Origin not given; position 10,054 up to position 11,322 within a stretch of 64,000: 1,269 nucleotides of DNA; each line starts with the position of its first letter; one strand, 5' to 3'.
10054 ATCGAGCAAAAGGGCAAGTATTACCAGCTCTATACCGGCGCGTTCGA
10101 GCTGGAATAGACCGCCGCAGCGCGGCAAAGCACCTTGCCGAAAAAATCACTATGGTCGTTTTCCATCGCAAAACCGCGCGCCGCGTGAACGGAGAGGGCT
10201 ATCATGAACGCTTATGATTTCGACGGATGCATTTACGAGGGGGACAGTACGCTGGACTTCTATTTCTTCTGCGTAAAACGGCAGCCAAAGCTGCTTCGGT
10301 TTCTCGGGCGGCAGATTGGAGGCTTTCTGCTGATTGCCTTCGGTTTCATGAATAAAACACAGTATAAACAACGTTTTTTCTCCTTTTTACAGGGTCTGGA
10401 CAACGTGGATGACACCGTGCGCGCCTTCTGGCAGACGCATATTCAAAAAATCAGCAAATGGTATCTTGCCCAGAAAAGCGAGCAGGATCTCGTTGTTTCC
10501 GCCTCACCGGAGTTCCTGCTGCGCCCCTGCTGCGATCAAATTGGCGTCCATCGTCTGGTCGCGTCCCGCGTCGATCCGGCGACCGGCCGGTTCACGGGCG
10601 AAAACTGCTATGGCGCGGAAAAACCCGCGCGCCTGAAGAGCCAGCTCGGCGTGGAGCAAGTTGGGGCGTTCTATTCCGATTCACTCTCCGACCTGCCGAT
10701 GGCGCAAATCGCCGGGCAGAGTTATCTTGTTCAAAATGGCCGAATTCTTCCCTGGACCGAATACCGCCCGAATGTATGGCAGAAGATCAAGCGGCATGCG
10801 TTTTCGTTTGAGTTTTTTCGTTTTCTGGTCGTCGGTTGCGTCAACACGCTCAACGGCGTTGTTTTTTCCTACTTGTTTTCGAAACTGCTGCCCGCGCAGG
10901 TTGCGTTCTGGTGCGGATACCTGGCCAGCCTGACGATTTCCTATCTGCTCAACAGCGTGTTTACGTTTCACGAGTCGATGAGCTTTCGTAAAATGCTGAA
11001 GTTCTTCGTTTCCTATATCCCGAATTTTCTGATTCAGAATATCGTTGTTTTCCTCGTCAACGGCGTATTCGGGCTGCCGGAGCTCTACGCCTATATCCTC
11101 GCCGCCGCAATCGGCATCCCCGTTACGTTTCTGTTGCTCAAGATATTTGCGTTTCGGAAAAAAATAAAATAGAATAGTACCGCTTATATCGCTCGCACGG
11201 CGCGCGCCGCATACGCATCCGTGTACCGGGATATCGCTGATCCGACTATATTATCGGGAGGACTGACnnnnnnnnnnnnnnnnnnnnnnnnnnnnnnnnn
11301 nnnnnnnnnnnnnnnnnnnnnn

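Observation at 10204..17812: Polyprenyl-phosphoribose-style envelope glycosylation cluster with no DprE1/DprE2 in the window (main candidate for an undescribed system)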

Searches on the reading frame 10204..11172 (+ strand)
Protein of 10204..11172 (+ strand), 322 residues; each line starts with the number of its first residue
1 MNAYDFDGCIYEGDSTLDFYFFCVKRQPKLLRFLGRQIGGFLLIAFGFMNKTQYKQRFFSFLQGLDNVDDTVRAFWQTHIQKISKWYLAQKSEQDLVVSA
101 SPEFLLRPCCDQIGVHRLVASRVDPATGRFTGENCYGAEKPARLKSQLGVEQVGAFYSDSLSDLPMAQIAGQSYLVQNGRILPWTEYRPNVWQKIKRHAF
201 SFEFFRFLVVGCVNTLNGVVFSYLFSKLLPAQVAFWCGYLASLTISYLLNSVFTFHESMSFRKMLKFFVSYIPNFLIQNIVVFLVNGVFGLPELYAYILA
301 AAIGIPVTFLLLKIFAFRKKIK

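Call 3: search_protein_families(library=pfam, proteins=[window:10204-11172:+], max_evalue=0.1)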
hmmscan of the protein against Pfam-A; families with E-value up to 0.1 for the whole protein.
window:10204-11172:+ (322 aa): 2 families
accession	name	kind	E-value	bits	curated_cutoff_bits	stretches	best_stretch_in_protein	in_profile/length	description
PF12710.13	HAD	-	1.7e-19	71.4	27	1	4-168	3-189/189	haloacid dehalogenase-like hydrolase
PF04138.20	GtrA_DPMS_TM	-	3.8e-15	56.6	26.1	1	206-317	1-117/117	GtrA/DPMS, transmembrane domain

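Call 4: search_protein_families(library=ncbifam, proteins=[window:10204-11172:+], max_evalue=0.1)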
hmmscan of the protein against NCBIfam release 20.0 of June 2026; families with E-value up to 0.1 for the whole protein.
window:10204-11172:+ (322 aa): 4 families
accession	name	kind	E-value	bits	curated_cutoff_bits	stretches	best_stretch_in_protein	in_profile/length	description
TIGR01490.1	HAD-SF-IB-hyp1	subfamily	5.7e-18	65.9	98.3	1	3-178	3-198/202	HAD-IB family hydrolase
TIGR01488.1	HAD-SF-IB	subfamily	5.4e-12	46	45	1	4-169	4-176/177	HAD-IB family phosphatase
NF052360.1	HolPasePseu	equivalog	7.6e-09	35.5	280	1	90-177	102-198/218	histidinol-phosphatase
NF052359.1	HolPaseNeis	equivalog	3.8e-05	23.5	400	1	72-176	81-200/221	histidinol-phosphatase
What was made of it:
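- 10204..11172 (+): HAD-IB phosphatase (residues 1-~190, cytoplasmic) fused to a GtrA-type membrane domain (residues ~206-317). Proposed polyprenyl-P-5-phosphoribose 5-phosphatase joined to the flippase or handler of the lipid-linked sugar. Pfam HAD 1.7e-19 and GtrA_DPMS_TM 3.8e-15 (call 3); TIGR01488 HAD-IB above its cut-off (call 4).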

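Call 68: find_homologous_proteins(query=window:10204-11169:+, max_evalue=0.001)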
Query window:10204-11169:+ (322 aa): 2324 proteins with E <= 0.001 among 4242 candidates; the best 120 are listed.
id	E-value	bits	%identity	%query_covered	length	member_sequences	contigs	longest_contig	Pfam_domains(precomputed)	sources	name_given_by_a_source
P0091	2.8e-216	735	100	100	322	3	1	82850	PF04138.21,PF12710.14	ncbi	ncbi:MAG: HAD-IB family phosphatase [Christensenella sp.]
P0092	8.4e-152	523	72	99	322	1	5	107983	PF04138.21,PF12710.14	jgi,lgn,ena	jgi:putative flippase GtrA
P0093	2.1e-151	522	70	99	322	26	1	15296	PF04138.21,PF12710.14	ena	-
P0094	2.0e-148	512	68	99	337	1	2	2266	PF04138.21,PF12710.14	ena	-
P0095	2.1e-148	512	70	99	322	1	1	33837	PF04138.21,PF12710.14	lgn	-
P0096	3.1e-148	511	69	99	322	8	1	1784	PF04138.21,PF12710.14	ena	-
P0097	4.0e-148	511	69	99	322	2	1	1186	PF04138.21,PF12710.14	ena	-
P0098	2.1e-147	509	70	99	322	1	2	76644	PF04138.21,PF12710.14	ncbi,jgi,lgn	-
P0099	3.7e-147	508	69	99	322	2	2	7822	PF04138.21,PF12710.14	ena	-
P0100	7.4e-147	507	68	99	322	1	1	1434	PF04138.21,PF12710.14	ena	-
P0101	9.3e-147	506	69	99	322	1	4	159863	PF04138.21,PF12710.14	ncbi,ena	-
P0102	3.3e-146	505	68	99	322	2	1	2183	PF04138.21,PF12710.14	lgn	-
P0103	7.4e-146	504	68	99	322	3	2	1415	PF04138.21,PF12710.14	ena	-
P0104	3.2e-145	501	69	99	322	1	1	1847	PF04138.21,PF12710.14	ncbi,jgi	jgi:putative flippase GtrA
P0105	3.2e-145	501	68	99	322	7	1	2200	PF04138.21,PF12710.14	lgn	-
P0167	1.0e-103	365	50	99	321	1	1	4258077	PF04138.21,PF12710.14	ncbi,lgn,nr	ncbi:polysaccharide biosynthesis protein GtrA [Clostridium beijerinckii]|nr:polysaccharide biosynthe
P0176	6.0e-102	359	50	99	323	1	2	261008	PF04138.21,PF12710.14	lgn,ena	-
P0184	3.2e-101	357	48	99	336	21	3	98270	PF04138.21,PF12710.14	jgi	jgi:HAD superfamily phosphoserine phosphatase-like hydrolase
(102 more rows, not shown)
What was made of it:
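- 10204..11172 (+): All of the top 120 homologues carry both domains (call 68).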

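Call 69: find_encoding_contigs(protein=P0167, flank=10000, max_places=1)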
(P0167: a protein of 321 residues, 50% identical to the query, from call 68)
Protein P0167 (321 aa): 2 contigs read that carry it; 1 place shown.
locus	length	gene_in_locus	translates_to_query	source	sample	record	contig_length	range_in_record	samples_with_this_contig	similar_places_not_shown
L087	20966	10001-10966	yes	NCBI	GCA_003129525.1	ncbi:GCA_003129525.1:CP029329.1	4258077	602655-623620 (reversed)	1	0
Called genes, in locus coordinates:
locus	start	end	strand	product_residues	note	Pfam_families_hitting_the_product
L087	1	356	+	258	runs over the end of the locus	PF01061:ABC2_membrane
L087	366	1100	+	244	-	PF00005:ABC_tran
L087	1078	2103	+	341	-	PF00535:Glycos_transf_2, PF10111:Glyco_tranf_2_2, PF13641:Glyco_tranf_2_3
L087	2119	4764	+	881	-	PF00535:Glycos_transf_2, PF04464:Glyphos_transf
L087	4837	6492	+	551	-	-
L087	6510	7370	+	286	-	PF01040:UbiA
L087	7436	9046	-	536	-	PF13007:LZ_Tnp_IS66 (weak), PF13005:zf-IS66, PF03050:DDE_Tnp_IS66, PF13817:DDE_Tnp_IS66_C (faint)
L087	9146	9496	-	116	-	PF05717:TnpB_IS66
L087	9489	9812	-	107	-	-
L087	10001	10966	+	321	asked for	PF12710:HAD, PF04138:GtrA_DPMS_TM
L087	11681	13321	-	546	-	PF13007:LZ_Tnp_IS66 (weak), PF13005:zf-IS66, PF03050:DDE_Tnp_IS66, PF13817:DDE_Tnp_IS66_C (faint)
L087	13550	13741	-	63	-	PF05717:TnpB_IS66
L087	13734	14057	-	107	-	-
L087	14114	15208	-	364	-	PF01757:Acyl_transf_3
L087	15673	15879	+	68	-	-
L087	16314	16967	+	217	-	PF13151:DUF3990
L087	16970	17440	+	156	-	-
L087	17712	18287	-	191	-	-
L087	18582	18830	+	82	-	PF12844:HTH_19 (weak)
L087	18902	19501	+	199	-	PF09588:YqaJ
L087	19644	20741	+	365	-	PF09681:Phage_rep_org_N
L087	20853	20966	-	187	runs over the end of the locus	PF04542:Sigma70_r2 (weak)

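Call 70: find_encoding_contigs(protein=P0091, flank=10000, max_places=1)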
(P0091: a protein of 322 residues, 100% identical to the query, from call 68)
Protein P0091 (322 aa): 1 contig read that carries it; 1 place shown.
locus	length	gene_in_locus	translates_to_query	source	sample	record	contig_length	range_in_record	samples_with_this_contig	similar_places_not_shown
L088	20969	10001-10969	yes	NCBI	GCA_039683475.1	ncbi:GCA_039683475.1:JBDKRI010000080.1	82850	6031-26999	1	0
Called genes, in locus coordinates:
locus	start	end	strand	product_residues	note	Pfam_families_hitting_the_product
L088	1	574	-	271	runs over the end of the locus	PF13489:Methyltransf_23 (weak), PF01135:PCMT, PF01209:Ubie_methyltran, PF06325:PrmA (weak), PF13847:Methyltransf_31, PF08241:Methyltransf_11, PF08242:Methyltransf_12, PF13649:Methyltransf_25, +1 more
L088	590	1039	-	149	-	PF01047:MarR, PF12802:MarR_2, PF25213:HVO_A0261_N (weak), PF13463:HTH_27 (weak)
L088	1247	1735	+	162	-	PF22526:DUF7000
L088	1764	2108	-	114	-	-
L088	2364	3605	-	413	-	PF02608:Bmp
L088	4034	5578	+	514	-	PF00474:SSF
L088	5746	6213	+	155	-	PF01047:MarR, PF12802:MarR_2, PF13412:HTH_24 (weak), PF13463:HTH_27 (weak), PF22381:Staph_reg_Sar_Rot (weak), PF13601:HTH_34 (weak)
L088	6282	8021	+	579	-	PF00664:ABC_membrane, PF00005:ABC_tran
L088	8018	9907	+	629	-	PF00664:ABC_membrane, PF00005:ABC_tran, PF02463:SMC_N (faint)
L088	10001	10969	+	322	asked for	PF12710:HAD, PF04138:GtrA_DPMS_TM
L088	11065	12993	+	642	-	-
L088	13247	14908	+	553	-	-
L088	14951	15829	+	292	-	PF01040:UbiA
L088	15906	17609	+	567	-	PF13855:LRR_8 (faint), PF23598:LRR_14 (faint), PF12799:LRR_4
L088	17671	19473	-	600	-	PF02730:AFOR_N, PF01314:AFOR_C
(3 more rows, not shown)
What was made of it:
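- Checked: The source assembly's own annotation calls it at 567 aa, which agrees (call 70).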

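Call 79: find_encoding_contigs(protein=P0184, flank=8000, max_places=1)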
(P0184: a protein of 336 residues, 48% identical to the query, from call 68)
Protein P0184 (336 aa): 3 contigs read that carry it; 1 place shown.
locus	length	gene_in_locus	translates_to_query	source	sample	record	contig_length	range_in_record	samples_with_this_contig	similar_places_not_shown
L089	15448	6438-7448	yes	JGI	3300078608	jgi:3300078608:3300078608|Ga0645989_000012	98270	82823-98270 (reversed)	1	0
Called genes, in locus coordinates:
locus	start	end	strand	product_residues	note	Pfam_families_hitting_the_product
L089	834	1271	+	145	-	-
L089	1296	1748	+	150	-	PF04892:VanZ-LLP1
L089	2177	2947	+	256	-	PF13426:PAS_9 (faint)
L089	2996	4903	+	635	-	PF00989:PAS (faint), PF08448:PAS_4 (faint), PF13426:PAS_9 (faint), PF00512:HisKA, PF02518:HATPase_c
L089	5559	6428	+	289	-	PF01040:UbiA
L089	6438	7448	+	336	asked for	PF12710:HAD, PF04138:GtrA_DPMS_TM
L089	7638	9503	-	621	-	PF27449:LtaS_N, PF00884:Sulfatase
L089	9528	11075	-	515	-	PF13231:PMT_2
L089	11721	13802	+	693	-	PF00009:GTP_EFTU, PF03144:GTP_EFTU_D2 (weak), PF22042:EF-G_D2, PF14492:EFG_III, PF03764:EFG_IV, PF00679:EFG_C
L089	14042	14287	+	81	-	-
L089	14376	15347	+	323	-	PF00480:ROK, PF01869:BcrAD_BadFG (faint)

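Call 80: find_encoding_contigs(protein=P0176, flank=8000, max_places=1)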
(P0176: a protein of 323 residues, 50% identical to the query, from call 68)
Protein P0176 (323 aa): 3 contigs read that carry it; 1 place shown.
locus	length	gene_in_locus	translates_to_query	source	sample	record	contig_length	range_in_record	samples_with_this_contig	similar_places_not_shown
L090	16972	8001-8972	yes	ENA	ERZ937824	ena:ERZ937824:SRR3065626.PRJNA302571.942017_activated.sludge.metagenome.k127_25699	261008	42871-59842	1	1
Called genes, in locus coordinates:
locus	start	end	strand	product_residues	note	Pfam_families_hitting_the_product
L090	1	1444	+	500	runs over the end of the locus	PF13489:Methyltransf_23, PF07021:MetW, PF08241:Methyltransf_11, PF08242:Methyltransf_12 (faint), PF13649:Methyltransf_25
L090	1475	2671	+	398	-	PF13439:Glyco_transf_4 (weak), PF00534:Glycos_transf_1, PF13692:Glyco_trans_1_4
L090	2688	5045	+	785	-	PF00534:Glycos_transf_1, PF13692:Glyco_trans_1_4, PF13524:Glyco_trans_1_2 (faint), PF13439:Glyco_transf_4 (faint), PF13692:Glyco_trans_1_4 (weak)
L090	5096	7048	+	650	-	-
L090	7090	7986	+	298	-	PF01040:UbiA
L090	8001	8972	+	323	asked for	PF12710:HAD, PF04138:GtrA_DPMS_TM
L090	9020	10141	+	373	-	PF13439:Glyco_transf_4, PF20706:GT4-conflict, PF00534:Glycos_transf_1, PF13692:Glyco_trans_1_4, PF13524:Glyco_trans_1_2 (weak)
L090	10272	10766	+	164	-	-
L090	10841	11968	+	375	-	PF00534:Glycos_transf_1, PF13692:Glyco_trans_1_4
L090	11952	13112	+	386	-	PF20706:GT4-conflict, PF00534:Glycos_transf_1, PF13692:Glyco_trans_1_4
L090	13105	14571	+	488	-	PF13727:CoA_binding_3, PF02397:Bac_transf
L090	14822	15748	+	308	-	PF14502:HTH_41, PF14503:YhfZ_C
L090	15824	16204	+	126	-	PF00874:PRD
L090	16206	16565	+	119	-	PF10941:DUF2620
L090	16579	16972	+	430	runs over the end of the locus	PF10797:YhfT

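Call 88: search_protein_families(library=pfam, proteins=[L087:4837-6492:+, L090:5096-7048:+, L089:9528-11075:-], max_evalue=0.05)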
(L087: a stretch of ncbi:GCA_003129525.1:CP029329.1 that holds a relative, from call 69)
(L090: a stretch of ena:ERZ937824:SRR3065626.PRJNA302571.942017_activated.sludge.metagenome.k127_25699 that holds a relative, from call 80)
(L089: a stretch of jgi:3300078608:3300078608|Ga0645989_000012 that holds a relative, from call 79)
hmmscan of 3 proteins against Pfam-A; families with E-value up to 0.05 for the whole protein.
L087:4837-6492:+ (551 aa): 1 family
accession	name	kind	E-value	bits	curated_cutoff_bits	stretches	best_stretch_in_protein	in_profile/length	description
PF13231.12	PMT_2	-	0.0005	20.7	26.1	1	152-280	24-150/160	Dolichyl-phosphate-mannose-protein mannosyltransferase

L090:5096-7048:+ (650 aa): 1 family
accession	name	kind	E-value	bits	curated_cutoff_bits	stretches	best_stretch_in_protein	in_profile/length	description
PF16158.11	N_BRCA1_IG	-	0.00079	20.4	28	1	539-635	5-98/108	Ig-like domain from next to BRCA1 gene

L089:9528-11075:- (515 aa): 2 families
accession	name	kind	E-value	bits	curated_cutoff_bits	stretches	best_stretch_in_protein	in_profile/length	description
PF13231.12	PMT_2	-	6.7e-12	46.3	26.1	1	168-323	7-155/160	Dolichyl-phosphate-mannose-protein mannosyltransferase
PF12304.13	BCLP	-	0.04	14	29.4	1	66-147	33-113/184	Beta-casein like protein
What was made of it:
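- UbiA + HAD-GtrA is a portable pair found beside other GT-C candidates and beside LtaS, TagF-like or polysaccharide genes (calls 69, 79, 80, 88).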
